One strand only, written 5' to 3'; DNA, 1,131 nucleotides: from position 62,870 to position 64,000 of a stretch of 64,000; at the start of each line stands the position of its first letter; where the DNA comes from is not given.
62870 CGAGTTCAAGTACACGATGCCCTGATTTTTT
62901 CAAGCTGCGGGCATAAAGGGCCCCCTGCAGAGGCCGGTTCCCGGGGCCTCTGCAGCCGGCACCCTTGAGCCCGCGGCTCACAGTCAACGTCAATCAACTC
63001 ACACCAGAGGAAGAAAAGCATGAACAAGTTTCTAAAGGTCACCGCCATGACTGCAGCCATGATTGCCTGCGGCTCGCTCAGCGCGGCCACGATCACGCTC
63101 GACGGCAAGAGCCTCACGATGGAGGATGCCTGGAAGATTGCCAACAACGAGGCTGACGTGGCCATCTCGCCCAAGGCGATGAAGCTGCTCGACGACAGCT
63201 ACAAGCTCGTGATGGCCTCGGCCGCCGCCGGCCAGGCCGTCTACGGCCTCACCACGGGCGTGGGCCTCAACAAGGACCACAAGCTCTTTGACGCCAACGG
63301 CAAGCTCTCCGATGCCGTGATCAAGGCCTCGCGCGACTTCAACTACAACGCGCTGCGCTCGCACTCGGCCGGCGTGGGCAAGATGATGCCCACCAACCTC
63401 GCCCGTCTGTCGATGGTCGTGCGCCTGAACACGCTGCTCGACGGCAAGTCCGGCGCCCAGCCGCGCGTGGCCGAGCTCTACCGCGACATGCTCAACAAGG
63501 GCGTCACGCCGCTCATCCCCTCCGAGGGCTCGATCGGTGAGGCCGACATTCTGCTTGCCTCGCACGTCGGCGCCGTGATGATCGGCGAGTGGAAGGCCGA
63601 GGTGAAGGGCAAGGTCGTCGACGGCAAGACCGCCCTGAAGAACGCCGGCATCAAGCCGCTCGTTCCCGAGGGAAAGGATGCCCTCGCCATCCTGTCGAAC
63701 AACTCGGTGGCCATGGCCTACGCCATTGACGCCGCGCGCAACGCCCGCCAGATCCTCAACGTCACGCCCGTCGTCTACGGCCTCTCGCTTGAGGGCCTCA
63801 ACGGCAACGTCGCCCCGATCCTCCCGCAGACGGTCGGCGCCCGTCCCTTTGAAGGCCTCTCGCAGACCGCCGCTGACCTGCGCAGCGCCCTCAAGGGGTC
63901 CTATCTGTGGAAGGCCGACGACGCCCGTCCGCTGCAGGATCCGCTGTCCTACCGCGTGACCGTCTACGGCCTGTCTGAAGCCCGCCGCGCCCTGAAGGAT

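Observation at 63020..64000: HAL/PAL-family protein predicted to be secreted and lacking the MIO-forming Ala-Ser-Gly triad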

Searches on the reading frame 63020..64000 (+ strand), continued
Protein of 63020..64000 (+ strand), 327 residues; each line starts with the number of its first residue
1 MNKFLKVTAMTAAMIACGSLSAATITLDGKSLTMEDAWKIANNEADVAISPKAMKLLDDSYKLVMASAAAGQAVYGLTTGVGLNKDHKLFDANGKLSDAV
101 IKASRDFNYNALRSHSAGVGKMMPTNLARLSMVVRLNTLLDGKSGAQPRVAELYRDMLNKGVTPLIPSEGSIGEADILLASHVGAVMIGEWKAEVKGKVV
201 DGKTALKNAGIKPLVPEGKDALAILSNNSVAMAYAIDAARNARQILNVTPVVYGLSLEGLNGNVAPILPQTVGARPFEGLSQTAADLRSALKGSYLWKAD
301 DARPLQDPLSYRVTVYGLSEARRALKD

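Call 28: find_related_loci(query=A1, collection=genome_contigs, flank=8000)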
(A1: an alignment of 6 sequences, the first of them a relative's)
Query A1 (554 aa) in genome_contigs; peptide patterns used: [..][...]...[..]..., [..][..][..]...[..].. (x = any residue, [..] = any of these).
541 stretches matched a pattern; 507 encode a relative of the query (tblastn E <= 1e-3); the best 80 are kept; 80 distinct loci.
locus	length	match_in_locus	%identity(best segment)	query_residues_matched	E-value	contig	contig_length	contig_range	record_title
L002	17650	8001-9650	91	3-552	0e+0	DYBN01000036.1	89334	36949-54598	MAG TPA_asm: Sutterella sp. isolate HRGM_Genome_2132 HRGM_Genome_2132_36, whole genome shotgun sequence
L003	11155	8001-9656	84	1-552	0e+0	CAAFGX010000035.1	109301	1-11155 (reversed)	MAG TPA_asm: uncultured Sutterella sp., isolate HGM19486, WGS project CAAFGX010000000 data, contig: SRS144537_2_k99_1324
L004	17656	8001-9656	82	1-552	0e+0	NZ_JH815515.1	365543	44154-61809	Sutterella wadsworthensis 2_1_59BFAA supercont1.3, whole genome shotgun sequence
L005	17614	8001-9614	80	15-552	0e+0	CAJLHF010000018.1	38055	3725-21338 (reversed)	MAG TPA_asm: uncultured Sutterella sp. isolate ERR1600560-bin.15 genome assembly, contig: NODE_902_length_38055_cov_14.4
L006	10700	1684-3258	81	28-552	0e+0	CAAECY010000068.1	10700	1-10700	MAG TPA_asm: uncultured Sutterella sp., isolate HGM19510, WGS project CAAECY010000000 data, contig: ERS396492_6_k85_8418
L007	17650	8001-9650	76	1-552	0e+0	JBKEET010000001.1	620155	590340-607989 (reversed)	MAG: Burkholderia sp. isolate UW_FK_SUTT1_1 LacMBR2_d16_Exp_pb12, whole genome shotgun sequence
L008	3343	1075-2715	76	2-548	0e+0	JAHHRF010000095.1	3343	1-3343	MAG: Sutterella sp. isolate MAG023 MAG023_99, whole genome shotgun sequence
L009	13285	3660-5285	74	5-548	0e+0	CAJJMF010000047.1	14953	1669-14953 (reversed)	MAG TPA_asm: uncultured Sutterella sp. isolate ERR1430541-bin.59 genome assembly, contig: NODE_3896_length_14953_cov_6.3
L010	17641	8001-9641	70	1-548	0e+0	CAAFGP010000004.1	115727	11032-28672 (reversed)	MAG TPA_asm: uncultured Sutterella sp., isolate HGM19494, WGS project CAAFGP010000000 data, contig: SRS142712_7_k99_3118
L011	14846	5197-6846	67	1-551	0e+0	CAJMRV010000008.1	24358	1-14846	TPA_asm: uncultured bacterium isolate ERR3160555-bin.17 genome assembly, contig: NODE_1534_length_24358_cov_4.856273, wh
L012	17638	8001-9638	71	1-548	0e+0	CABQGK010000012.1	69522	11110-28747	MAG TPA_asm: uncultured Sutterella sp. isolate MGYG-HGUT-00557 genome assembly, contig: GUT_GENOME016626_12, whole genom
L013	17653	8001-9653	70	1-553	0e+0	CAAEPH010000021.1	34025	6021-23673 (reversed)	MAG TPA_asm: uncultured Sutterella sp., isolate HGM19501, WGS project CAAEPH010000000 data, contig: ERS537384_19_k99_152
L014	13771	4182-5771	66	18-548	0e+0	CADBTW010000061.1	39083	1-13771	MAG: uncultured Sutterellaceae bacterium isolate RUG14292 genome assembly, contig: RUG14292_asm_61, whole genome shotgun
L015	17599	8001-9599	66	18-551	0e+0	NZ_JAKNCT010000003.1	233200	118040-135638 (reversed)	Mesosutterella porci strain oilRF-744-wt-GAM-9 seq3, whole genome shotgun sequence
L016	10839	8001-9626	60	5-548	0e+0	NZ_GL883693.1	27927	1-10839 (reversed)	Parasutterella excrementihominis YIT 11859 Scfld24, whole genome shotgun sequence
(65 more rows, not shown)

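Call 47: search_protein_families(library=pfam, proteins=[L002:9843-11006:+, L002:11078-12319:+, L002:12323-13627:-, L002:13218-15536:+], max_evalue=0.01)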
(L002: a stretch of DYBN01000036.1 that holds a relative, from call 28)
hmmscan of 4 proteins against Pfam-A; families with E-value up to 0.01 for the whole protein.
L002:9843-11006:+ (388 aa): 1 family
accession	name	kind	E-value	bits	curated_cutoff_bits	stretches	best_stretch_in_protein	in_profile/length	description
PF13609.12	Porin_4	-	2.6e-28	100.2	27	1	8-364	2-309/310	Gram-negative porin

L002:11078-12319:+ (414 aa): 3 families
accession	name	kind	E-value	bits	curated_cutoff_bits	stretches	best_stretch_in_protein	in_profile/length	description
PF07690.21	MFS_1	-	2e-32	112.9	33.4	1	46-367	29-347/347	Major Facilitator Superfamily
PF00083.30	Sugar_tr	-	3.2e-21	76.2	22.3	1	48-394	45-430/452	Sugar (and other) transporter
PF06609.19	TRI12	-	0.0015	17.6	23.2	1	33-105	61-133/599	Fungal trichothecene efflux pump (TRI12)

L002:12323-13627:- (434 aa): 3 families
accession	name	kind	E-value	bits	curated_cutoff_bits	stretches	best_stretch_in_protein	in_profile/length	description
PF00590.25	TP_methylase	-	1.2e-34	120.5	27.8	1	154-355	1-212/212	Tetrapyrrole (Corrin/Porphyrin) Methylases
PF23016.2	RsmI_C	-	5.2e-10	39.4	27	1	381-420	3-42/46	RsmI C-terminal HTH domain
PF09142.17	TruB_C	-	0.00014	21.9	28.7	1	222-260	14-52/56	tRNA Pseudouridine synthase II, C terminal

L002:13218-15536:+ (773 aa): 1 family
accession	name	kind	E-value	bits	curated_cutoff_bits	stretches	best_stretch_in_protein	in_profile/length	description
PF04348.19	LppC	-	3.2e-06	26.5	28.8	0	222-362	220-366/563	LppC putative lipoprotein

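Call 50: predict_structure(alignment_id=A2)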
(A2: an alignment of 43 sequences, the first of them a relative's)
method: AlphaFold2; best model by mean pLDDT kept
length: 554 residues; sequences in the alignment: 43
mean_pLDDT: 83.2   pTM: 0.86
mean pLDDT of the five models: 83.2, 82.9, 82.1, 81.9, 81.1
residues with pLDDT >= 90: 264; 70-90: 181; 50-70: 86; < 50: 23
segments of 3 or more residues with pLDDT < 50: 12-20, 80-86, 173-176
pLDDT, mean of each block of 10 residues (from residue 1): 53 44 87 96 96 95 83 58 50 68 81 73 91 93 89 97 83 51 83 92 95 88 78 94 96 93 74 84 92 89 76 89 98 88 80 86 88 76 87 96 88 83 79 70 94 65 55 92 96 93 93 95 94 74 94 75
secondary structure, 60 per line:
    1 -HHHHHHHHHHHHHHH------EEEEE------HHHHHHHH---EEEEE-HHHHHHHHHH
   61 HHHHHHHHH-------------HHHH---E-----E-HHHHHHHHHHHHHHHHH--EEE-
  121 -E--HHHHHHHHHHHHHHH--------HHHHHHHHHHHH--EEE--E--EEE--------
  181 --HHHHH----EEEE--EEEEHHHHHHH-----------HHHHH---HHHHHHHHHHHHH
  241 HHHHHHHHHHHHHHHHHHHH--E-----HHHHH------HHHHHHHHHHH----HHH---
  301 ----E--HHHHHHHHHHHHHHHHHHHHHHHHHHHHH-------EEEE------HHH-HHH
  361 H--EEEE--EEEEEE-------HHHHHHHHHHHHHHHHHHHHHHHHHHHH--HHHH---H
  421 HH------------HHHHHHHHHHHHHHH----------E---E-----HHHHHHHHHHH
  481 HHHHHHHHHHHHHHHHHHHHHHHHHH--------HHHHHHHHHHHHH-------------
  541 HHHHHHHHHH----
elements in order: H2-16 E23-27 H34-41 E45-49 H51-69 H83-86 H98-114 E117-119 H125-139 H148-159 E162-164 E170-172 H183-187 E192-195 E198-201 H202-208 H220-224 H228-260 H269-273 H280-290 H308-336 E344-347 H358-361 E364-367 E370-375 H383-410 H413-416 H435-449 H470-506 H515-527 H541-550

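Call 53: fold_search(model_id=the predicted structure, library=pdb)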
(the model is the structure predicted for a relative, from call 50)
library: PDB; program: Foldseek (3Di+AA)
matches with E <= 10: 590; with E <= 0.001: 90
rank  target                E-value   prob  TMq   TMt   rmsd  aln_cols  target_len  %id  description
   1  6s7j_A                2.3e-30  1.00  0.81  0.90   3.4       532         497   34  Native crystal structure of ergothioneine degrading enzyme Ergothionase from Treponema denticola (released 2019-07-17)
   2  6s7j_F                2.5e-30  1.00  0.82  0.91   3.4       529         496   34  Native crystal structure of ergothioneine degrading enzyme Ergothionase from Treponema denticola (released 2019-07-17)
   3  6s7j_C                4.2e-30  1.00  0.82  0.91   3.4       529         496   34  Native crystal structure of ergothioneine degrading enzyme Ergothionase from Treponema denticola (released 2019-07-17)
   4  1eb4                  7.7e-26  1.00  0.79  0.87   3.4       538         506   27  Histidine Ammonia-Lyase (HAL) Mutant F329A from Pseudomonas putida (released 2002-02-21)
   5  7tqr                  1.1e-25  1.00  0.78  0.88   3.6       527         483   26  Crystal Structure of histidine ammonia lyase from Thermoplasma acidophilum (released 2022-04-06)
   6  6v6h_C                1.3e-25  1.00  0.78  0.84   3.5       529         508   23  Crystal structure of histidine ammonia-lyase from Trypanosoma cruzi (released 2020-06-10)
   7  6v6h_A                1.5e-25  1.00  0.78  0.84   3.5       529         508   23  Crystal structure of histidine ammonia-lyase from Trypanosoma cruzi (released 2020-06-10)
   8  6v6h_B                3.4e-25  1.00  0.77  0.84   3.5       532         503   23  Crystal structure of histidine ammonia-lyase from Trypanosoma cruzi (released 2020-06-10)
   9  1gk3                  1.4e-24  1.00  0.80  0.87   3.6       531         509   27  Histidine Ammonia-Lyase (HAL) Mutant D145A from Pseudomonas putida (released 2002-02-21)
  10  1gk2_A                1.5e-24  1.00  0.80  0.87   3.5       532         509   27  Histidine Ammonia-Lyase (HAL) Mutant F329G from Pseudomonas putida (released 2002-02-21)
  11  3kdz_A                1.5e-24  1.00  0.78  0.82   4.3       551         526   25  X-ray crystal structure of a tyrosine aminomutase mutant construct with bound ligand (released 2010-07-07)
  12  6v6h_D                1.9e-24  1.00  0.77  0.84   3.6       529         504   23  Crystal structure of histidine ammonia-lyase from Trypanosoma cruzi (released 2020-06-10)
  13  1gkj                  2.1e-24  1.00  0.80  0.87   3.1       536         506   27  Histidine Ammonia-Lyase (HAL) Mutant Y280F from Pseudomonas putida (released 2002-04-05)
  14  1b8f                  2.3e-24  1.00  0.79  0.86   3.7       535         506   27  Histidine ammonia-lyase (HAL) from Pseudomonas putida (released 1999-05-06)
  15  2ohy_A                5.4e-24  1.00  0.76  0.80   4.8       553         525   25  X-ray Crystal Structure of Tyrosine Aminomutase from streptomyces globisporus (released 2007-06-12)
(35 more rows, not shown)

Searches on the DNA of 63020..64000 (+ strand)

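Call 55: search_dna_similar(query=L037:8001-11700:+, collection=ecoli_genomes, mode=near, max_rows=8)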
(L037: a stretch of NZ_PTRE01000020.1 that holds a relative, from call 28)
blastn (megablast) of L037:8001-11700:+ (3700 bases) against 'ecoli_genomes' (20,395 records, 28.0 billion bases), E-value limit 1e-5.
No match.
